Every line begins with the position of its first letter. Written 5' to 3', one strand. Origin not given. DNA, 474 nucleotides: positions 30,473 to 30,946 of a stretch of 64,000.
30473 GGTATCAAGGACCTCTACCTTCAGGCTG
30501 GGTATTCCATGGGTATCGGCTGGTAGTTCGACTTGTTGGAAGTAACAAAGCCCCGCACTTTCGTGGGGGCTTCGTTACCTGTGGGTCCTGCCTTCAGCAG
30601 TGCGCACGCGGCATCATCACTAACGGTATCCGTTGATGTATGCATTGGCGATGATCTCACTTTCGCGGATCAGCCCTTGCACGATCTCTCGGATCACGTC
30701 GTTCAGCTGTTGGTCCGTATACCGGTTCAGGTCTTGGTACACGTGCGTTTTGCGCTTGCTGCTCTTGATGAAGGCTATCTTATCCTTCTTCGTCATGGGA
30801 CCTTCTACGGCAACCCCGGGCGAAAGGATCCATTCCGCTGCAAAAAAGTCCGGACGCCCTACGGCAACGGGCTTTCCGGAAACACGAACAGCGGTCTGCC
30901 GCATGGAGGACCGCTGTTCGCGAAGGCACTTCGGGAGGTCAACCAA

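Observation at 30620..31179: Highly structured leader with internal terminator upstream of a 58-aa lysine-rich ORF (attenuator / riboregulator candidate)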

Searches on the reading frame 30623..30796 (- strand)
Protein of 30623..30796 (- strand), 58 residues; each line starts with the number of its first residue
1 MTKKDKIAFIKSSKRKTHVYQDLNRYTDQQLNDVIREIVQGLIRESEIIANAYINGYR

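Call 7: search_protein_families(library=pfam, proteins=[window:30623-30796:-], max_evalue=1)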
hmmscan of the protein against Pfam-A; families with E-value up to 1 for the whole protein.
seq(58 aa): 2 families
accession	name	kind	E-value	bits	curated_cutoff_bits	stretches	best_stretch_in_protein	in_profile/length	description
PF03523.18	Macscav_rec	-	0.1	12.9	25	1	18-35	19-36/49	Macrophage scavenger receptor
PF25676.1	T4_Spackle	-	0.23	12.5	27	1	14-53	39-77/96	Bacteriophage T4 Spackle protein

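Call 8: find_homologous_proteins(query=window:30623-30796:-, max_evalue=0.01)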
Query seq(58 aa) (58 aa): 135 proteins with E <= 0.01 among 135 candidates; the best 120 are listed.
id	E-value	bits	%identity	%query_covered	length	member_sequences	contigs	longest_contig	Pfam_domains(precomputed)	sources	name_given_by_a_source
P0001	4.4e-29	115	98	100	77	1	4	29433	-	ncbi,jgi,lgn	jgi:hypothetical protein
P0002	4.6e-29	115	100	100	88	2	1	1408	-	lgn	-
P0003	4.6e-29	115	100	100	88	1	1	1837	-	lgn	-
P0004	1.8e-28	114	98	100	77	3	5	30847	-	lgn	-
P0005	1.8e-28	114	97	100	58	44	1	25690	-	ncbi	ncbi:MAG: hypothetical protein ABI432_14815 [Flavobacteriales bacterium]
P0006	2.3e-28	113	98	100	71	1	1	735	-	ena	-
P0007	2.5e-28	113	98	100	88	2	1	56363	-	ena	-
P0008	4.3e-28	112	97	100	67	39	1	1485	-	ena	-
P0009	8.3e-28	112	97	100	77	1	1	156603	-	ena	-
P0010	1.3e-27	111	97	100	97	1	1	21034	-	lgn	-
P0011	1.3e-27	111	95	100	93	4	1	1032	-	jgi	jgi:hypothetical protein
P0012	1.4e-27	111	95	100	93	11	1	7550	-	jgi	-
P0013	1.4e-27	111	93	100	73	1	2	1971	-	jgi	jgi:hypothetical protein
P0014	1.5e-27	111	93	100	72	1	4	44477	-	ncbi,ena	-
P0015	1.5e-27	111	95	100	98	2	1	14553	-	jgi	jgi:predicted nucleic acid-binding OB-fold protein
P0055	4.3e-26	106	90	100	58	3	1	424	-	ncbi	-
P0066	1.1e-25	105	88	100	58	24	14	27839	-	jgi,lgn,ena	jgi:hypothetical protein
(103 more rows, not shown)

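Call 12: find_related_loci(query=A2, collection=genome_contigs, flank=2500)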
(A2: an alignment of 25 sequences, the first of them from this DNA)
Query A2 (58 aa) in genome_contigs; peptide patterns used: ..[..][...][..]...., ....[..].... (x = any residue, [..] = any of these).
196 stretches matched a pattern; 123 encode a relative of the query (tblastn E <= 1e-3); the best 80 are kept; 80 distinct loci.
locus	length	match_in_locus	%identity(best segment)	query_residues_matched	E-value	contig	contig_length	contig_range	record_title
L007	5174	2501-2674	98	1-58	7e-37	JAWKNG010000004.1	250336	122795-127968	MAG: Flavobacteriales bacterium isolate AC1.1 AC1.1.fa-4, whole genome shotgun sequence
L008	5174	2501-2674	98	1-58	7e-37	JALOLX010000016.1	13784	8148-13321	MAG: Flavobacteriales bacterium isolate Prado036 scaffold_9554, whole genome shotgun sequence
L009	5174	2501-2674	98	1-58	3e-35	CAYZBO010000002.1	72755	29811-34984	MAG TPA_asm: uncultured Chryseobacterium sp. isolate SRP329715_co2_379 genome assembly, contig: NODE_736_length_72755_co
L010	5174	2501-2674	97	1-58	2e-35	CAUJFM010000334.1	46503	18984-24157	MAG: Bacteroidota bacterium isolate KLAP54 genome assembly, contig: KLAP54_126678, whole genome shotgun sequence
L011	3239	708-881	95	1-58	6e-35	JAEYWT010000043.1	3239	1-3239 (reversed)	MAG: Bacteroidetes bacterium isolate OH_CBlB_283 k127_3192683, whole genome shotgun sequence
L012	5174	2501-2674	95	1-58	6e-35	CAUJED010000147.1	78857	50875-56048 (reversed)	MAG: Bacteroidota bacterium isolate KLAP38 genome assembly, contig: KLAP38_549909, whole genome shotgun sequence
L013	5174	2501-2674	95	1-58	3e-35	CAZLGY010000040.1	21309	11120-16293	MAG TPA_asm: uncultured Chryseobacterium sp. isolate SRP193358_co1_78 genome assembly, contig: NODE_5993_length_21309_co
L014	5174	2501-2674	98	1-58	1e-34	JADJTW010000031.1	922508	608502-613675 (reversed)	MAG: Flavobacteriales bacterium isolate Hirt_18-Q3-R61-65_BATAC.102 tig01347803-10-9234390, whole genome shotgun sequenc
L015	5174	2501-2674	98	1-58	7e-35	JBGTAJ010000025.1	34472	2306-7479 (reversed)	MAG: Flavobacteriales bacterium isolate JTS-AC70 k141_2133608, whole genome shotgun sequence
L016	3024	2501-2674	95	1-58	1e-34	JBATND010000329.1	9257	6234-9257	MAG: Flavobacteriales bacterium isolate MFD10487_ilm_asm_bin18 k127_175151, whole genome shotgun sequence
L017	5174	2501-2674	95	1-58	3e-34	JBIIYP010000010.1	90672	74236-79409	MAG: Flavobacteriales bacterium isolate ME2005-10-10_3300044625_group2_bin128 Rohwer_bin943_scaffold_71_c1, whole genome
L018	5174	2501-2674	97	1-58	2e-34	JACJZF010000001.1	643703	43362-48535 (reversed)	MAG: Flavobacteriales bacterium isolate HK-STAS-BACT-57 HK-STAS-BACT-57_1, whole genome shotgun sequence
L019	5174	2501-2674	95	1-58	5e-34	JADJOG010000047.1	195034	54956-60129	MAG: Flavobacteriales bacterium isolate Fred_18-Q3-R57-64_BAT3C.352 tig01547290-10-1948410, whole genome shotgun sequenc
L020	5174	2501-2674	95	1-58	7e-34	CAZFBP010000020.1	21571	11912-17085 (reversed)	MAG TPA_asm: uncultured Chryseobacterium sp. isolate binchicken_co16_2 genome assembly, contig: NODE_4077_length_21571_c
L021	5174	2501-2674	97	1-58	3e-34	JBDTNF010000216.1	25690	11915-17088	MAG: Flavobacteriales bacterium isolate cluster3_bin.144 NODE_6100_length_25690_cov_7.066550, whole genome shotgun seque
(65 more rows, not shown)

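Call 16: search_protein_representatives(alignment_id=A2)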
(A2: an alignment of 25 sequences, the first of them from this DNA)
Query: 25 sequences, 58 profile positions. Proteins with E-value up to 0.001 (for the whole library): 28; up to 1e-10: 21; up to 1e-30: 12. The best 28 are listed.
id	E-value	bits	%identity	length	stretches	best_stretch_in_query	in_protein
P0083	1.6e-36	140.1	-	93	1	1-58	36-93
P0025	2.0e-36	139.8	-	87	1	1-58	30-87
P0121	2.8e-36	139.4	-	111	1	1-58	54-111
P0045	1.3e-35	137.2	-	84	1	1-58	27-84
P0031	1.6e-35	137.0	-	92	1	1-58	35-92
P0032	1.8e-35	136.8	-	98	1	1-58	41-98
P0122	1.9e-35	136.7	-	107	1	1-58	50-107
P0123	2.1e-35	136.5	-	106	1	1-58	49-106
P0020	2.9e-35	136.1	-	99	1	1-58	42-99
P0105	4.4e-35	135.5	-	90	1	1-58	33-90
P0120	1.2e-32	127.7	-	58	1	1-58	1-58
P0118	1.3e-31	124.4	-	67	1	1-52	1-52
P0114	7.8e-30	118.7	-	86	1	1-53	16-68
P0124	2.5e-22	94.7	-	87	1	1-43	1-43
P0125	2.8e-21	91.3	-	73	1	3-58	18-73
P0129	1.7e-15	72.8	-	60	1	1-58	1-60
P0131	6.5e-11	58.1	-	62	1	1-57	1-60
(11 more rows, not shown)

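Call 29: search_protein_families(library=ncbifam, proteins=[window:30623-30796:-], max_evalue=1)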
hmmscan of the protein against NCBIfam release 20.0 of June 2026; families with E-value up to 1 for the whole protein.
seq(58 aa): 3 families
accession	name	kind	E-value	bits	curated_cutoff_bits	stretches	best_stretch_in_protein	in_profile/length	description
NF045933.1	MSC_0622_gamma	exception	0.0038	16.7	95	1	10-50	210-250/296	MSC_0622 family F1-like ATPase gamma subunit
NF007264.0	PRK09718.1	equivalog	0.032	13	326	1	5-57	211-261/512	SopA family protein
NF011900.0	PRK15373.1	equivalog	0.094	12.2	470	1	8-47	72-110/411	IpaC/SipC family type III secretion system needle tip complex protein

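Call 30: search_solved_structures(query=A2, max_evalue=10)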
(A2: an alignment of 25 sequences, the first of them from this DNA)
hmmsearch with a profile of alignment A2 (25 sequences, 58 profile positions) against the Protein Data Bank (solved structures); distinct sequences matched with E-value up to 10: 4.
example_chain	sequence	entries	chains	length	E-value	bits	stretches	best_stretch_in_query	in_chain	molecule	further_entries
1fyh_A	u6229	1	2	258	0.092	16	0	6-39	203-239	Interferon gamma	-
1eku_A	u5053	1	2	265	0.24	14.6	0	6-39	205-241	Interferon gamma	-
8jbe_B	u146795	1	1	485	0.66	13.2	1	16-45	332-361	Caffeine, calcium, zinc sensitivity 1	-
8c7g_B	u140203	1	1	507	0.71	13.1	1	16-45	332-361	Caffeine, calcium, zinc sensitivity 1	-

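Call 37: predict_structure(alignment_id=A2)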
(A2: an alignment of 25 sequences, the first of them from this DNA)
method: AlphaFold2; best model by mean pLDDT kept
length: 58 residues; sequences in the alignment: 25
mean_pLDDT: 94.4   pTM: 0.76
mean pLDDT of the five models: 94.4, 93.5, 92.4, 87.3, 84.3
residues with pLDDT >= 90: 53; 70-90: 4; 50-70: 1; < 50: 0
segments of 3 or more residues with pLDDT < 50: none
pLDDT, mean of each block of 10 residues (from residue 1): 96 94 97 98 96 84
secondary structure, 60 per line:
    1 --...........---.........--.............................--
elements in order: H3-13 H17-25 H28-56

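Call 39: fold_search(model_id=the predicted structure, library=pdb)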
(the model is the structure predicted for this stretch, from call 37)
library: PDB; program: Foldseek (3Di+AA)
matches with E <= 10: 2; with E <= 0.001: 0
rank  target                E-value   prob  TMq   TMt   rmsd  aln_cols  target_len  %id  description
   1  5u0p_K                6.7e+00  0.07  0.42  0.27   9.2        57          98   23  Cryo-EM structure of the transcriptional Mediator (released 2017-03-08)
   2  5ngm_AW               8.8e+00  0.02  0.27  0.24  10.7        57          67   23  2.9S structure of the 70S ribosome composing the S. aureus 100S complex (released 2017-10-04)

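Call 54: find_encoding_contigs(protein=P0129, flank=3000, max_places=3)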
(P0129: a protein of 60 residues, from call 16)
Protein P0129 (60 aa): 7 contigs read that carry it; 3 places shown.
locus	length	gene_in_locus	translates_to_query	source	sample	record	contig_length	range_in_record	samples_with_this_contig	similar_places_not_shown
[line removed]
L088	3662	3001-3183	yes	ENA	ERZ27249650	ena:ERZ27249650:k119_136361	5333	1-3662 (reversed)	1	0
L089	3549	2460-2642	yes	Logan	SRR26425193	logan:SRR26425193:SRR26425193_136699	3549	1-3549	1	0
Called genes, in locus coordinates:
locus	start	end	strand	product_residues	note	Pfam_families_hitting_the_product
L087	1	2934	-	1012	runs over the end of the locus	PF00580:UvrD-helicase, PF01443:Viral_helicase1 (faint), PF13245:AAA_19, PF13604:AAA_30 (faint), PF13361:UvrD_C, PF13538:UvrD_C_2 (faint), PF12705:PDDEXK_1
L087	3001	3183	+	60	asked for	-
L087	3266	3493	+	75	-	-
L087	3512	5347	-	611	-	-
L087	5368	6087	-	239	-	PF01209:Ubie_methyltran, PF13489:Methyltransf_23, PF02353:CMAS, PF13847:Methyltransf_31, PF08241:Methyltransf_11, PF08242:Methyltransf_12, PF13649:Methyltransf_25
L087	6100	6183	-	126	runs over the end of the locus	PF01641:SelR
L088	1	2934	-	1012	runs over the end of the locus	PF00580:UvrD-helicase, PF01443:Viral_helicase1 (faint), PF13245:AAA_19, PF13604:AAA_30 (faint), PF13361:UvrD_C, PF13538:UvrD_C_2 (faint), PF12705:PDDEXK_1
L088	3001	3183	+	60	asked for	-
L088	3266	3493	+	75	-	-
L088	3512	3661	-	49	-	?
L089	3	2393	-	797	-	?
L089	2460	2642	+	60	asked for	-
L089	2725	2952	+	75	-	-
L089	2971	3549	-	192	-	?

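Call 55: find_encoding_contigs(protein=P0131, flank=3000, max_places=3)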
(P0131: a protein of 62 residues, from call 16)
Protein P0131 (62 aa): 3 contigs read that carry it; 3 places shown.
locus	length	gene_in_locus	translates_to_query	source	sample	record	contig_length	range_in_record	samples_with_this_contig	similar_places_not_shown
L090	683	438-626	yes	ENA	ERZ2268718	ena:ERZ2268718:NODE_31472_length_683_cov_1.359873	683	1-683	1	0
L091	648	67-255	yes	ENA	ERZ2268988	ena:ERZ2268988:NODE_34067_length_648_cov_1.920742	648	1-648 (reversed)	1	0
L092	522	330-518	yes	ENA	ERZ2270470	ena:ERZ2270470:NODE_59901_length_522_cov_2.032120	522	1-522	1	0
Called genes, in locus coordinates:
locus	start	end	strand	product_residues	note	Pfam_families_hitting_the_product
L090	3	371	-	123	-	?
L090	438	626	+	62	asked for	-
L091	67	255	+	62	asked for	-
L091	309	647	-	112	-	?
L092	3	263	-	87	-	?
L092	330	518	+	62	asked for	-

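Call 56: find_encoding_contigs(protein=P0125, flank=3000, max_places=3)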
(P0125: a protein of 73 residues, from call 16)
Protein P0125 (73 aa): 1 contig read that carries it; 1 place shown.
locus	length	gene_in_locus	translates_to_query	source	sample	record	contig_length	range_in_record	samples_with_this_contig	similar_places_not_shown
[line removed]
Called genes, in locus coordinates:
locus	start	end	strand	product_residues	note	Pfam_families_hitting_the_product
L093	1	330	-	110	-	?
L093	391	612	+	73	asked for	-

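Call 89: find_encoding_contigs(protein=P0055, flank=1000, max_places=5)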
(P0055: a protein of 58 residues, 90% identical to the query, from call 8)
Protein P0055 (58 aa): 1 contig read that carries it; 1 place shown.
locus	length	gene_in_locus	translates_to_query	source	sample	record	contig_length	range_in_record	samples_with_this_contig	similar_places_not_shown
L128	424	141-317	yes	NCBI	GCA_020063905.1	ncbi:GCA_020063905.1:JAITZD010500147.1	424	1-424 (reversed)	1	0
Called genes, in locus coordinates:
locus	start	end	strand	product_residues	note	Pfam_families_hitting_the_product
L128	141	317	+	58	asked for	-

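Call 90: find_encoding_contigs(protein=P0066, flank=1500, max_places=10)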
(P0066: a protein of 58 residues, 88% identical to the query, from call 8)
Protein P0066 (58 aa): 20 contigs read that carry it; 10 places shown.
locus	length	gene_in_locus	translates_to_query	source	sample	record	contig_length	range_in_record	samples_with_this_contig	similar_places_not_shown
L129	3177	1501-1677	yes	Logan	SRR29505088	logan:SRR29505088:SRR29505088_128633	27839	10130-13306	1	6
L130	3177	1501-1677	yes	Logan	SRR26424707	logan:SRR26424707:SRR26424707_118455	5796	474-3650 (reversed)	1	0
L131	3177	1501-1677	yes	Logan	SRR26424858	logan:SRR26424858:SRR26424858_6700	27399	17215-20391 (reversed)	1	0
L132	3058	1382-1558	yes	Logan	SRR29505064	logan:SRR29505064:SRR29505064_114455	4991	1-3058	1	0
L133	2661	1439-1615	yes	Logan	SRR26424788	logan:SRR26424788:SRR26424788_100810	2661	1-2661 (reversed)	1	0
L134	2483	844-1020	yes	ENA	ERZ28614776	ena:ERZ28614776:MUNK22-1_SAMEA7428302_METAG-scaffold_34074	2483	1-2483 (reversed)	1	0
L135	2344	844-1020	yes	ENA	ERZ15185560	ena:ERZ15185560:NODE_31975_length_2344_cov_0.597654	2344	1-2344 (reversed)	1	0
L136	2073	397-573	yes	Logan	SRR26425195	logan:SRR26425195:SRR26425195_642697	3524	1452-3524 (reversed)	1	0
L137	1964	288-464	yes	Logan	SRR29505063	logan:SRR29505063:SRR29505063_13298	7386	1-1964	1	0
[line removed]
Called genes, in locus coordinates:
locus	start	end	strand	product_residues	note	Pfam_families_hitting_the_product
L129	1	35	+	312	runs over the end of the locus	PF03755:YicC-like_N, PF08340:YicC-like_C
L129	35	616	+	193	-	PF00625:Guanylate_kin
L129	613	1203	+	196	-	PF01467:CTP_transf_like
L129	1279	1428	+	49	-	-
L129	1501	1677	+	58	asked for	-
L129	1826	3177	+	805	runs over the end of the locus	PF26766:Choice_anch_L, PF00801:PKD (faint), PF03160:Calx-beta (weak), PF13585:CHU_C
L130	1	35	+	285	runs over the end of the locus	PF03755:YicC-like_N, PF08340:YicC-like_C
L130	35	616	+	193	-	PF00625:Guanylate_kin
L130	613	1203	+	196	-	PF01467:CTP_transf_like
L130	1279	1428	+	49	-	-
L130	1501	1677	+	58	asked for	-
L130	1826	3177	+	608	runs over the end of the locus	?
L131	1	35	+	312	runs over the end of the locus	PF03755:YicC-like_N, PF08340:YicC-like_C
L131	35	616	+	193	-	PF00625:Guanylate_kin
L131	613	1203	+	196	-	PF01467:CTP_transf_like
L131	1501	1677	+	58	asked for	-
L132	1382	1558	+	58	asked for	-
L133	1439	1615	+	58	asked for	-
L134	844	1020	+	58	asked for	-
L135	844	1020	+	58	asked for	-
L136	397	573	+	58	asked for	-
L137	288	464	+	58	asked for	-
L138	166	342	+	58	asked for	-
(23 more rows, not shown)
